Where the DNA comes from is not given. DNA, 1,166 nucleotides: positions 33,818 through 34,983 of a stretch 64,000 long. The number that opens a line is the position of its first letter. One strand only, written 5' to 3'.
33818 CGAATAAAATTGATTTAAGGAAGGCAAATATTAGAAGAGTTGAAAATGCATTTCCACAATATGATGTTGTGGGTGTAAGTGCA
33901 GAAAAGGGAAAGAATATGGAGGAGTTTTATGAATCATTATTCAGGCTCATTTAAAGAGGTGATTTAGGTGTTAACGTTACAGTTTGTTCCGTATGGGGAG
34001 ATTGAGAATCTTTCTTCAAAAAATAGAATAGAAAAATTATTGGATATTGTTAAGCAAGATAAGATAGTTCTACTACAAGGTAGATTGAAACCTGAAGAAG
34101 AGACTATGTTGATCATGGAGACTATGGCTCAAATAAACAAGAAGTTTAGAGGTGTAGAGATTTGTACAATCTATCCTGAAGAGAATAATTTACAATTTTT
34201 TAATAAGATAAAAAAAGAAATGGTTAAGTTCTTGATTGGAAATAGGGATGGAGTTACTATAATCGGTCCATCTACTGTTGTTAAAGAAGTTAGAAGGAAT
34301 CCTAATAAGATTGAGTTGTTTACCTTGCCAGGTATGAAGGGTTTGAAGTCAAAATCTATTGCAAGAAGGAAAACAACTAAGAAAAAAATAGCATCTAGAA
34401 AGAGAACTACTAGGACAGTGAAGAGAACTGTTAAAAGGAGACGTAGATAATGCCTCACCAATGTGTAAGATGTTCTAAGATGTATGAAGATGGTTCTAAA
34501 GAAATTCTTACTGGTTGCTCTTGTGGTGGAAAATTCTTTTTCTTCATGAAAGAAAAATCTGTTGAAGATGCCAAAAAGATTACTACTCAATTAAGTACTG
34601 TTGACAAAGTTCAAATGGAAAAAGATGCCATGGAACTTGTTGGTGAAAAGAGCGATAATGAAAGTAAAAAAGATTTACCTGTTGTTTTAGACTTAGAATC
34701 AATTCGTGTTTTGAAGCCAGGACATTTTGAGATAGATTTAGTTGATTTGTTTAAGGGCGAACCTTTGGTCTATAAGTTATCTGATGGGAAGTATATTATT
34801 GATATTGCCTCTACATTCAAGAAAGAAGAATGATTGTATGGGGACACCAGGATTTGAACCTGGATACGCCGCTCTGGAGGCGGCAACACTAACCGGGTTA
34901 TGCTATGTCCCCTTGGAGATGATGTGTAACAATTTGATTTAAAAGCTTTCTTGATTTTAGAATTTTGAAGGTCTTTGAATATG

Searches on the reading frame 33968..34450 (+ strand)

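Call 53: search_protein_families(library=pfam, proteins=[window:33968-34450:+], max_evalue=0.001)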
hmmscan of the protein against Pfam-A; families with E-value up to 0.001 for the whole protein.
window:33968-34450:+ (160 aa): 1 family
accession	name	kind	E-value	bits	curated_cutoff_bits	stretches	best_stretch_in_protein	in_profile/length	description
PF09846.14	OapB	-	1.4e-17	64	27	1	13-116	2-100/104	Origin-associated protein OapB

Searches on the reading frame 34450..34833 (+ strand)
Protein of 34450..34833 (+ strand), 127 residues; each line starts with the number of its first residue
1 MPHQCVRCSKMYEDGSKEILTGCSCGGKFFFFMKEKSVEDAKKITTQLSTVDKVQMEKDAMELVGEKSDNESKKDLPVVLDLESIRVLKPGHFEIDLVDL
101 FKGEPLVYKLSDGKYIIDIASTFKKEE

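Call 53: search_protein_families(library=pfam, proteins=[window:34450-34833:+], max_evalue=0.001)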
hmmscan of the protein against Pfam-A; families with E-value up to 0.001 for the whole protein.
window:34450-34833:+ (127 aa): 2 families
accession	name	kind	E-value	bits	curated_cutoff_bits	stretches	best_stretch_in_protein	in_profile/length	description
PF09845.14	OapC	-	1.9e-25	90.1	23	1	2-125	1-133/133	Origin-associated protein OapC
PF22912.2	zf-DPOE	-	0.00084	19.9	21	0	4-54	6-53/58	Zinc finger domain of DNA polymerase-epsilon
